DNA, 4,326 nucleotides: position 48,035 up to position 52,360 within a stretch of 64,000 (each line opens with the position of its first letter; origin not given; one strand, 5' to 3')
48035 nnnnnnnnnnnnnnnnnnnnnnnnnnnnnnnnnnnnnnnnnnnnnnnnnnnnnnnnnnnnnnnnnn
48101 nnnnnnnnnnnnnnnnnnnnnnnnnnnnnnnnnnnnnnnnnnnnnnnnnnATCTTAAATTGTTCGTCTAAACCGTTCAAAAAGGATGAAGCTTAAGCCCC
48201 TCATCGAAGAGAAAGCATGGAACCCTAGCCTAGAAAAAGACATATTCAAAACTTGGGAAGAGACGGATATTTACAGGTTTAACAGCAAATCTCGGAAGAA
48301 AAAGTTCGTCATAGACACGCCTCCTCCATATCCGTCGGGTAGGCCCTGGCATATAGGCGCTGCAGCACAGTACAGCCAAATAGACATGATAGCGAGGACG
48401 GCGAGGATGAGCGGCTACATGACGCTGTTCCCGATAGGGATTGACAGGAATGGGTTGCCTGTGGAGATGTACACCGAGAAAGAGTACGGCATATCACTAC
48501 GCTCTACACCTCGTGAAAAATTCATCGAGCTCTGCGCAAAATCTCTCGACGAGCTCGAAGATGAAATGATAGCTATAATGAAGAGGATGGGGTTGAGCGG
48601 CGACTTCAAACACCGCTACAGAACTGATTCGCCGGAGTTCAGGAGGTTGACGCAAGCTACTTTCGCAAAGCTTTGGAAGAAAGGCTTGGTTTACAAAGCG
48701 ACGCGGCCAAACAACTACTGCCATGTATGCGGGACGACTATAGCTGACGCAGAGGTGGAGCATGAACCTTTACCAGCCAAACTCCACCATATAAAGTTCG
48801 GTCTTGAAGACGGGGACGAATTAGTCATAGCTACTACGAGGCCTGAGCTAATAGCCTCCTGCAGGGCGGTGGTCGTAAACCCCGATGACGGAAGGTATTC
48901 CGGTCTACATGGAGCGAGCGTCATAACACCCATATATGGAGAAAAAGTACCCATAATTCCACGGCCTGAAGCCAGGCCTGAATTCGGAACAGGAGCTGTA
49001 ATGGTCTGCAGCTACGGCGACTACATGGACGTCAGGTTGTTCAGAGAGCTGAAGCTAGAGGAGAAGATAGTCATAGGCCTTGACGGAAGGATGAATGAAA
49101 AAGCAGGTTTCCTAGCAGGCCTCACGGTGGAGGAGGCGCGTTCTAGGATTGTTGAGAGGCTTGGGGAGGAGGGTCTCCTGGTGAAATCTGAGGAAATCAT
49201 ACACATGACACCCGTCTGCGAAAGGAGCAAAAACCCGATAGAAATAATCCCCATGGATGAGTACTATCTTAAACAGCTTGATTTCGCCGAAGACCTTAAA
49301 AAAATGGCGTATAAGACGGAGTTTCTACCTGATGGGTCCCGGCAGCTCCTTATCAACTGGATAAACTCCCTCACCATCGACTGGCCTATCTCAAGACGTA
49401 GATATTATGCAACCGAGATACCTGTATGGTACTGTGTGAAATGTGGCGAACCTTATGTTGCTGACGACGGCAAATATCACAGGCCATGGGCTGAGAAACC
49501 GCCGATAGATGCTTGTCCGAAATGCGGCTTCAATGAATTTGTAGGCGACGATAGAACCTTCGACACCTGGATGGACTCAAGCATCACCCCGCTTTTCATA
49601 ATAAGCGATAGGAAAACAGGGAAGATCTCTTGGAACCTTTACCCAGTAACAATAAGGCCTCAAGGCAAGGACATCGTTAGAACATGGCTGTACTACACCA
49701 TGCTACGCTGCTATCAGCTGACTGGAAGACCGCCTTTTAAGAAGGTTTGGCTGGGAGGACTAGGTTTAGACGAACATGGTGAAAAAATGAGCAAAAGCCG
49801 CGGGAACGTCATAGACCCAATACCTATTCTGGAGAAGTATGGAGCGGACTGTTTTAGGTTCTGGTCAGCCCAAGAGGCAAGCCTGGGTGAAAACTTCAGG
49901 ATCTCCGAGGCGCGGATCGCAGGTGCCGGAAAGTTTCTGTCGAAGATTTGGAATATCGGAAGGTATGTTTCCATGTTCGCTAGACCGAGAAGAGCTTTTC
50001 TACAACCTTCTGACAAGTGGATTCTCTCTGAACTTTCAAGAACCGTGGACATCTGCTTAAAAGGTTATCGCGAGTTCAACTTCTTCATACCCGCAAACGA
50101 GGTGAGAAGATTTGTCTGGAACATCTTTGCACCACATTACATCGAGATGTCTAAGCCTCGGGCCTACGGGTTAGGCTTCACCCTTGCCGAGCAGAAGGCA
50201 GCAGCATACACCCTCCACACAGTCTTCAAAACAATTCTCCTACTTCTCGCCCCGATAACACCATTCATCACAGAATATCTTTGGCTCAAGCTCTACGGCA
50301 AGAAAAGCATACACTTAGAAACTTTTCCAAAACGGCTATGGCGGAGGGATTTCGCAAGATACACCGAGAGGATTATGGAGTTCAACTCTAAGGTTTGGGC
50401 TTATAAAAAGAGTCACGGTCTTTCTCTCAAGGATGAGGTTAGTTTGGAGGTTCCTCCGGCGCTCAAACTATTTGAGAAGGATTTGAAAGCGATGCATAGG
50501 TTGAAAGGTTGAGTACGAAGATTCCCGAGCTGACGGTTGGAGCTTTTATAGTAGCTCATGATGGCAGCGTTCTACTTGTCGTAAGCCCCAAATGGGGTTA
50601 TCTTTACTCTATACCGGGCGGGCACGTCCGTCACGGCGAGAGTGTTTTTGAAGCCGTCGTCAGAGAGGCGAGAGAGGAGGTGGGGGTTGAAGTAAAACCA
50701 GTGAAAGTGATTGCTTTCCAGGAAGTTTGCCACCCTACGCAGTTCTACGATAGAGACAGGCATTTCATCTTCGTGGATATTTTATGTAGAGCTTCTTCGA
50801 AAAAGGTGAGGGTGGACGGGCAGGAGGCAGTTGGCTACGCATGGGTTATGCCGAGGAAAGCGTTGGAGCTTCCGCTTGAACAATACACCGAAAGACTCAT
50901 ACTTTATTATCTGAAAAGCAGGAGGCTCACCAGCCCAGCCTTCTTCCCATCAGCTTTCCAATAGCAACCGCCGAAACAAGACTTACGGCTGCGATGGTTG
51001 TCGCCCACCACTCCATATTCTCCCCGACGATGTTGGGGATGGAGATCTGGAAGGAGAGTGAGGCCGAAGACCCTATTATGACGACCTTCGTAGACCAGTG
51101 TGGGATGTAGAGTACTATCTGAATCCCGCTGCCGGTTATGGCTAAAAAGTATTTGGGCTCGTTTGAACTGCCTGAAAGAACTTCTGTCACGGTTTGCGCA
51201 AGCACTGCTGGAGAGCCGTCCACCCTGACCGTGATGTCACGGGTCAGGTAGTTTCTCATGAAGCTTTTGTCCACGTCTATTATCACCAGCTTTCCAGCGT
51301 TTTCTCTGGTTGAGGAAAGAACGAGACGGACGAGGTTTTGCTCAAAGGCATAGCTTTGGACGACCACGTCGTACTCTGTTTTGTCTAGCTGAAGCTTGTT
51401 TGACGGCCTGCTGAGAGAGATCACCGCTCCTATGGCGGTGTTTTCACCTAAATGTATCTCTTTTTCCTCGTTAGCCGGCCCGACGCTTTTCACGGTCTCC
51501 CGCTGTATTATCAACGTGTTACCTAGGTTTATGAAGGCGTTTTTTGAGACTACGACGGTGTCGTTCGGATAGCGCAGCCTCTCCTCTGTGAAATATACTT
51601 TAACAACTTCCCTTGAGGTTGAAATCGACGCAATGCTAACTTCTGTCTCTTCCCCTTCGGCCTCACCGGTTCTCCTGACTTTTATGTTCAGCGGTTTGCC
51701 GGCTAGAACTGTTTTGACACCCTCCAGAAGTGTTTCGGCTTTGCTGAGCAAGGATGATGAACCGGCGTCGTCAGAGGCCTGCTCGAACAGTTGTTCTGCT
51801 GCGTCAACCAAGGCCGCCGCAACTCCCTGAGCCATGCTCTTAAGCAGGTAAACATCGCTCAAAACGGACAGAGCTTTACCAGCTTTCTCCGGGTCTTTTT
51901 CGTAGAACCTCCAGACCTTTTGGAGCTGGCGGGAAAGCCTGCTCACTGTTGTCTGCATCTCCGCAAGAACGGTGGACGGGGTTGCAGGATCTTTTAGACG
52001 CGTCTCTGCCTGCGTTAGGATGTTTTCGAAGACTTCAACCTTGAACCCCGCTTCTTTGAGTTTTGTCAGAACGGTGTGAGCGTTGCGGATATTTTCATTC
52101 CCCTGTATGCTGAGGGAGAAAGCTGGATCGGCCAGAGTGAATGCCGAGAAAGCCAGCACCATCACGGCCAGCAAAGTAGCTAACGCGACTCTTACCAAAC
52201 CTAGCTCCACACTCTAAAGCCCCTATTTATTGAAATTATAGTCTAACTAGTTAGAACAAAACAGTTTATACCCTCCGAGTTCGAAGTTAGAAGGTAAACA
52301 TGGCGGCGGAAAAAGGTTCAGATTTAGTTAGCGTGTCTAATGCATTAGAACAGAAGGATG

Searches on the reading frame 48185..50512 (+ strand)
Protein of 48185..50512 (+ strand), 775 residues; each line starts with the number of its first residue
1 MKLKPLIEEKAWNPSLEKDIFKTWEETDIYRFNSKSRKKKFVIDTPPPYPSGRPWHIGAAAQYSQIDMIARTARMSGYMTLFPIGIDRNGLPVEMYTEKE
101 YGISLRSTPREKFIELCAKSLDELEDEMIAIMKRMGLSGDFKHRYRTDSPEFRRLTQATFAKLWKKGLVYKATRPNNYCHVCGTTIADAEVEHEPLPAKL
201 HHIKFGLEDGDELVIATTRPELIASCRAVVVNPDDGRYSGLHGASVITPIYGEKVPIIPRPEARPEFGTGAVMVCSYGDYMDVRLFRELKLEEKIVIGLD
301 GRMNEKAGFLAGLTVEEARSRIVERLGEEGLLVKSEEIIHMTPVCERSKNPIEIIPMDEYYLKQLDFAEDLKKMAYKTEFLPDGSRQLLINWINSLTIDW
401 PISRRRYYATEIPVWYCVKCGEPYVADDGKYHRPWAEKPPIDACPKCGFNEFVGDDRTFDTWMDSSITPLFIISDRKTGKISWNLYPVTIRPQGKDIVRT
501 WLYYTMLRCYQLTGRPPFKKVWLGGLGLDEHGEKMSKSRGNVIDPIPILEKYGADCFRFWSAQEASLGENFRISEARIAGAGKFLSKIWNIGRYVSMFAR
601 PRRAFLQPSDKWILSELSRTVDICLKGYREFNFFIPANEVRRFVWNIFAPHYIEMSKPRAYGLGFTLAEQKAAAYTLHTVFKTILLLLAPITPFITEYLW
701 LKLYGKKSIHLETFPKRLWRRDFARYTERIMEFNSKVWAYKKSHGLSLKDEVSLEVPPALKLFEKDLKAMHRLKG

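Call 47: find_encoding_contigs(protein=window:48185-50512:+, flank=10000, max_places=1)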
Protein window:48185-50512:+ (775 aa): 8 contigs read that carry it; 1 place shown.
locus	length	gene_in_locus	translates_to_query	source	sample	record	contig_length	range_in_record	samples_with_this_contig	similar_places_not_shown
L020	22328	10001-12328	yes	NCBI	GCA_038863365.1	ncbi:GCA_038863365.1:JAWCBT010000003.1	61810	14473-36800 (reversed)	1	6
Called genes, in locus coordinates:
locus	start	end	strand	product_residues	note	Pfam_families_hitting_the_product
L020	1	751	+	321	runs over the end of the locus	PF22700:MVD-like_N, PF18376:MDD_C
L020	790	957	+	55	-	-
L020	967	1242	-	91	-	PF14947:HTH_45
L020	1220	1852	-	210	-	-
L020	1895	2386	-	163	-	-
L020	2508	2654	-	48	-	PF01206:TusA (weak)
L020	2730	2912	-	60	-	-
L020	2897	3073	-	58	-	-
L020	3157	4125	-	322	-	PF02775:TPP_enzyme_C, PF12367:PFO_beta_C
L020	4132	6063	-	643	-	PF01558:POR, PF01855:POR_N, PF17147:PFOR_II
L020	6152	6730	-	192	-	PF00011:HSP20, PF17886:ArsA_HSP20 (faint)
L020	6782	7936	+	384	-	PF13506:Glyco_transf_21, PF13641:Glyco_tranf_2_3, PF00535:Glycos_transf_2, PF10111:Glyco_tranf_2_2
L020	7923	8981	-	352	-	PF01555:N6_N4_Mtase (weak), PF08241:Methyltransf_11 (faint)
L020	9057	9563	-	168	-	PF01965:DJ-1_PfpI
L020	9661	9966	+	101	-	PF01883:FeS_assembly_P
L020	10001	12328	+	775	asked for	PF00133:tRNA-synt_1, PF09334:tRNA-synt_1g, PF08264:Anticodon_1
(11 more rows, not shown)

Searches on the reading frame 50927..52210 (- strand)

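Call 49: search_protein_families(library=pfam, proteins=[window:50927-52210:-], max_evalue=0.00001)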
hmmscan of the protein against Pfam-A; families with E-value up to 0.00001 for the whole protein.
window:50927-52210:- (427 aa): 0 families

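Call 69: search_protein_families(library=pfam, proteins=[window:50927-52210:-], max_evalue=1)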
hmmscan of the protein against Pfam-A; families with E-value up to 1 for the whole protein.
window:50927-52210:- (427 aa): 2 families
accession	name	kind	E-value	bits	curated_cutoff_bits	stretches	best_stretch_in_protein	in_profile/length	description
PF17107.11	SesA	-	0.0072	16.9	26.3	1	39-99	16-76/122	N-terminal domain on NACHT_NTPase and P-loop NTPases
PF20663.3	COG4_N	-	0.097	13.2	27.3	1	65-146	4-82/107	Conserved oligomeric Golgi complex subunit 4, N-terminal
